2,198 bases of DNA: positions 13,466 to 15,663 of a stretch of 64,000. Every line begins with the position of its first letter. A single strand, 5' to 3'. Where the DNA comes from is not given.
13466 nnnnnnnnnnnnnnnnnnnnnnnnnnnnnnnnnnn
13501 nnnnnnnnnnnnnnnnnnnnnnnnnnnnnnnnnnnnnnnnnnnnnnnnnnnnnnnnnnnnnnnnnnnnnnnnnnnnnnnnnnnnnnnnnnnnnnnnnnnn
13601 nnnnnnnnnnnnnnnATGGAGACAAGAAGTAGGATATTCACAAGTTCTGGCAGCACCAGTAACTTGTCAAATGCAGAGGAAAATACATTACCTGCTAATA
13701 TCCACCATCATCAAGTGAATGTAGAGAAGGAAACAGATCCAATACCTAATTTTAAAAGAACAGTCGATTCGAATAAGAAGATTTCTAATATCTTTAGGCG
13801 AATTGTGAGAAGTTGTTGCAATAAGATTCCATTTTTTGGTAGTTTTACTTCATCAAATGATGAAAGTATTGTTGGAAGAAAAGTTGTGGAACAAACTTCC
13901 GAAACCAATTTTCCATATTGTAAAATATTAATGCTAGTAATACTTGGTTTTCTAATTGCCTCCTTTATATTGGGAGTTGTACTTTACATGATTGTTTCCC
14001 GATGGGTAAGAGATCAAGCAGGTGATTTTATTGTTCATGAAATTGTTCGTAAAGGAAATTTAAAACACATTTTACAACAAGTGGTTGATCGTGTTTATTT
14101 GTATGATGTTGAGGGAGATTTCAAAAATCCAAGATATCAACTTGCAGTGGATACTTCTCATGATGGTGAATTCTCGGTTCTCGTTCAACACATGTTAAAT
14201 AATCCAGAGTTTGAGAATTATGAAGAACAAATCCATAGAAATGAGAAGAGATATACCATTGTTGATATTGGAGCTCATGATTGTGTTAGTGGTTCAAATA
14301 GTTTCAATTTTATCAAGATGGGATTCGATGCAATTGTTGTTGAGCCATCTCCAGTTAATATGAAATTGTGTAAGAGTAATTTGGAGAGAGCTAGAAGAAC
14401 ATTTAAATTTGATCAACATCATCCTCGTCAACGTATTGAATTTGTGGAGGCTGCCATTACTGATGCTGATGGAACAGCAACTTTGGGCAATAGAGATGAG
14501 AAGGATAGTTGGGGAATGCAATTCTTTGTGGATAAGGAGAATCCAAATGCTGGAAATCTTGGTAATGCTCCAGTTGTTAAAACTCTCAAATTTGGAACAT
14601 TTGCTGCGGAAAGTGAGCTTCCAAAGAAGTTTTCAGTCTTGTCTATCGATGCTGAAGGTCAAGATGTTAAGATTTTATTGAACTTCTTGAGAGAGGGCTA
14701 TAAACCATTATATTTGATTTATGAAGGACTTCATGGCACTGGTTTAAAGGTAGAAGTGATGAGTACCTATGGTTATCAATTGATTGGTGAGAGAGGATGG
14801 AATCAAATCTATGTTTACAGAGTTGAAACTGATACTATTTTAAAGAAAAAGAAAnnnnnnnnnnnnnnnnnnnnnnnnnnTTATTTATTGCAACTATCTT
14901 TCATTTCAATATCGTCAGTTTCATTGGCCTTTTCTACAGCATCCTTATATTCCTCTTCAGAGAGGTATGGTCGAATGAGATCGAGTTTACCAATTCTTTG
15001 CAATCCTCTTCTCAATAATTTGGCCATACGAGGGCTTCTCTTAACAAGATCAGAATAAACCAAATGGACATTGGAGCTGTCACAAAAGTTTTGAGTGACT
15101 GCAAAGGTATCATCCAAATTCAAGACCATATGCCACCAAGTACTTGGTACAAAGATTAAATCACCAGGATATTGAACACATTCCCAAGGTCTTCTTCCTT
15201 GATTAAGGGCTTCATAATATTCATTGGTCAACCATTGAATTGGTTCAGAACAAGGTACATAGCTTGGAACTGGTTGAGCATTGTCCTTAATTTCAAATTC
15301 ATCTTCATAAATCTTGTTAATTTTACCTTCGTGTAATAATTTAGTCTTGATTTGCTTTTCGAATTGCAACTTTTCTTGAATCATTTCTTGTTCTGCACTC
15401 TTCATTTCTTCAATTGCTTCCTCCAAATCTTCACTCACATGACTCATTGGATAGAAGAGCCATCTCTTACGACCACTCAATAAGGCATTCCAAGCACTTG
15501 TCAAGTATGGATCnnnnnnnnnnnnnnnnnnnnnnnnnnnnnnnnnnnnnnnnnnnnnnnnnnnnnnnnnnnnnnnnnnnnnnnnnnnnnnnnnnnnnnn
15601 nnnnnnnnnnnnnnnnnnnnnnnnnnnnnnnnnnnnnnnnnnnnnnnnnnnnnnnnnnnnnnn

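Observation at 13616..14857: Golgi-type (type II membrane) FkbM-family methyltransferase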

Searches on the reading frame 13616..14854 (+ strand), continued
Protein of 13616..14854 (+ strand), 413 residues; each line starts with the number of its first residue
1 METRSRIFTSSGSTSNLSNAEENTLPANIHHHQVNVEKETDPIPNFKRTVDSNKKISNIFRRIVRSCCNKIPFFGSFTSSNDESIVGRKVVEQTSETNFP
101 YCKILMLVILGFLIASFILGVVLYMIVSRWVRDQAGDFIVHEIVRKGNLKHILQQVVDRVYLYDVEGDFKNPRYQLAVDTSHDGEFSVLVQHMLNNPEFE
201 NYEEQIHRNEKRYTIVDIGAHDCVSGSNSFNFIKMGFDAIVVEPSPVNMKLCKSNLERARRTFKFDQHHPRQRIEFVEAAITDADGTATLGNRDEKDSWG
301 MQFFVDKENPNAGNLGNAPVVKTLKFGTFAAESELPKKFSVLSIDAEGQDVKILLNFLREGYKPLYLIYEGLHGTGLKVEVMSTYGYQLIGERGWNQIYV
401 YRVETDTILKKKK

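Call 82: search_protein_families(library=pfam, proteins=[L006:921-2441:-, L006:2335-3585:+, L006:3619-4626:-, L006:4820-6454:-, L007:745-2403:+, L007:2764-3612:+, L007:3731-5131:-, L008:2782-3597:+, L008:3889-5361:-, L008:1379-2110:+], max_evalue=0.0001)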
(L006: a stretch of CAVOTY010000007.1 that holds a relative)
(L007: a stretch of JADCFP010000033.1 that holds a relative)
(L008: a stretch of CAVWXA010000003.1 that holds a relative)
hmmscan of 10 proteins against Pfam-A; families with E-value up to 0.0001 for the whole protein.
L006:921-2441:- (506 aa): 1 family
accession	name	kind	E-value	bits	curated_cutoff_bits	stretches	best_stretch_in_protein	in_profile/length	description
PF04107.18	GCS2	-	3.8e-06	26.9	21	0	104-190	30-113/291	Glutamate-cysteine ligase family 2(GCS2)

L006:2335-3585:+ (417 aa): 1 family
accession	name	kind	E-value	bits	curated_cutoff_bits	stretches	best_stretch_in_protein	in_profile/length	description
PF05050.19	Methyltransf_21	-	9.9e-19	68.5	22.7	1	225-387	1-171/173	Methyltransferase FkbM domain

L006:3619-4626:- (335 aa): 1 family
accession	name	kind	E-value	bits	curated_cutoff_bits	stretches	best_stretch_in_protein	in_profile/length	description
PF02586.19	SRAP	-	3.1e-37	128.6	27.1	1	74-186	1-116/214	SOS response associated peptidase (SRAP)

L006:4820-6454:- (544 aa): 0 families

L007:745-2403:+ (553 aa): 1 family
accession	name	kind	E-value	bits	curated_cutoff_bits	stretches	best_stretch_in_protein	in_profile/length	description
PF00528.27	BPD_transp_1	-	4.4e-17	62.8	26.4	2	359-550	4-178/184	Binding-protein-dependent transport system inner membrane component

L007:2764-3612:+ (283 aa): 1 family
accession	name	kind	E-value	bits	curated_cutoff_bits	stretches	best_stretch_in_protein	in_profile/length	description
PF05050.19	Methyltransf_21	-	3e-12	47.5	22.7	1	106-248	1-152/173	Methyltransferase FkbM domain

L007:3731-5131:- (466 aa): 2 families
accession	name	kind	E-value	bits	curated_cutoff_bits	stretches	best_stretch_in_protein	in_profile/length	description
PF03972.19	MmgE_PrpD_N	-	1.3e-39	136.4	32.1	1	25-262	6-240/244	MmgE/PrpD N-terminal domain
PF19305.4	MmgE_PrpD_C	-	2e-32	112.8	32.1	1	284-452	1-170/173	MmgE/PrpD C-terminal domain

L008:2782-3597:+ (272 aa): 1 family
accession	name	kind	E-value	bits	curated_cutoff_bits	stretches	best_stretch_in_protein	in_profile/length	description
PF05050.19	Methyltransf_21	-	4.1e-17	63.3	22.7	1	75-238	1-172/173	Methyltransferase FkbM domain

L008:3889-5361:- (490 aa): 0 families

L008:1379-2110:+ (244 aa): 0 families

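Call 84: search_protein_families(library=pfam, proteins=[L014:789-1550:+, L014:1550-2641:+, L014:2653-3906:+, L014:3922-4887:+, L014:4887-5600:+, L014:5600-6649:+, L014:6988-8121:+, L014:8615-9829:+, L017:4899-5576:+, L017:5637-6650:+], max_evalue=0.0001)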
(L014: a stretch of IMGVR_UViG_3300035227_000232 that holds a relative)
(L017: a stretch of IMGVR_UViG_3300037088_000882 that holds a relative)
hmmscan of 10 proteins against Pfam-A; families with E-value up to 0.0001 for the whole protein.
L014:789-1550:+ (254 aa): 0 families

L014:1550-2641:+ (364 aa): 1 family
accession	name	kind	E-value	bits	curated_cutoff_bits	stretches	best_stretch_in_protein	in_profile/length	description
PF00155.27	Aminotran_1_2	-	1.7e-33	116.7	19.7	1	61-356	37-360/361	Aminotransferase class I and II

L014:2653-3906:+ (418 aa): 3 families
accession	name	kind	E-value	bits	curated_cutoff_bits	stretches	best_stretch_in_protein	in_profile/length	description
PF03721.20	UDPG_MGDP_dh_N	-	3.4e-36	125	27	1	3-187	2-183/187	UDP-glucose/GDP-mannose dehydrogenase family, NAD binding domain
PF00984.24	UDPG_MGDP_dh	-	1.6e-23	83.1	25.4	1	210-301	3-93/94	UDP-glucose/GDP-mannose dehydrogenase family, central domain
PF03720.21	UDPG_MGDP_dh_C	-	9.4e-17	61.7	30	1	320-417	1-102/103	UDP-glucose/GDP-mannose dehydrogenase family, UDP binding domain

L014:3922-4887:+ (322 aa): 4 families
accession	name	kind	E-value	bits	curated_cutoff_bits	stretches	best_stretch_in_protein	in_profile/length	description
PF01370.27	Epimerase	-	7.4e-39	134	20.9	1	5-249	1-240/240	NAD dependent epimerase/dehydratase family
PF16363.11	GDP_Man_Dehyd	-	1e-28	101.2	27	1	6-312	1-332/332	GDP-mannose 4,6 dehydratase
PF01073.25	3Beta_HSD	-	9.2e-11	41.7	22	1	6-160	1-157/280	3-beta hydroxysteroid dehydrogenase/isomerase family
PF07993.18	NAD_binding_4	-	2.2e-07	30.7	20.1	0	67-181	89-209/258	Male sterility protein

L014:4887-5600:+ (238 aa): 1 family
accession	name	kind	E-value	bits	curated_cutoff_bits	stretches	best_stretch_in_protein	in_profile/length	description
PF05050.19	Methyltransf_21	-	2.3e-19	70.6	22.7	1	47-225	1-171/173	Methyltransferase FkbM domain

L014:5600-6649:+ (350 aa): 2 families
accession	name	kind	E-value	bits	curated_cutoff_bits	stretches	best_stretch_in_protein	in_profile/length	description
PF16363.11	GDP_Man_Dehyd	-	2.3e-100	336.7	27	1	5-339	1-332/332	GDP-mannose 4,6 dehydratase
PF01370.27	Epimerase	-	1.9e-52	178.5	20.9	1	4-249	1-238/240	NAD dependent epimerase/dehydratase family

L014:6988-8121:+ (378 aa): 0 families

L014:8615-9829:+ (405 aa): 1 family
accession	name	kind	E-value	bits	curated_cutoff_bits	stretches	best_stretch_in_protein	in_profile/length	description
PF00091.31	Tubulin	-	4.7e-14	53.5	33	1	63-239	3-189/190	Tubulin/FtsZ family, GTPase domain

L017:4899-5576:+ (226 aa): 1 family
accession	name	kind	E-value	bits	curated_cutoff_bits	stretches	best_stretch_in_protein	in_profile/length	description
PF05050.19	Methyltransf_21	-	1.5e-19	71.2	22.7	1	42-194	1-154/173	Methyltransferase FkbM domain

L017:5637-6650:+ (338 aa): 2 families
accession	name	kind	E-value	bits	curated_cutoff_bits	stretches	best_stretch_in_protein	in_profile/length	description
PF21189.3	PHA02142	-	5.6e-31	107.3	27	1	4-102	1-92/92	PHA02142 OB-fold domain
PF09414.15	RNA_ligase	-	1.2e-21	78.1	27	1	168-326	2-169/171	RNA ligase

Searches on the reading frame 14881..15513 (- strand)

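Call 55: search_protein_families(library=pfam, proteins=[window:14881-15513:-], max_evalue=0.001)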
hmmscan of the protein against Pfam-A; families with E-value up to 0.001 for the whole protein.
window:14881-15513:- (210 aa): 3 families
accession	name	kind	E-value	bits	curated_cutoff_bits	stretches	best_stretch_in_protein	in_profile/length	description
PF02373.28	JmjC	-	6.9e-15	55.9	24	1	80-143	52-114/114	JmjC domain, hydroxylase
PF13621.12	Cupin_8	-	5.6e-09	36.7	27.4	1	10-143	157-246/252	Cupin-like domain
PF08007.18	JmjC_2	-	6.6e-05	22.9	22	0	90-143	66-119/127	JmjC domain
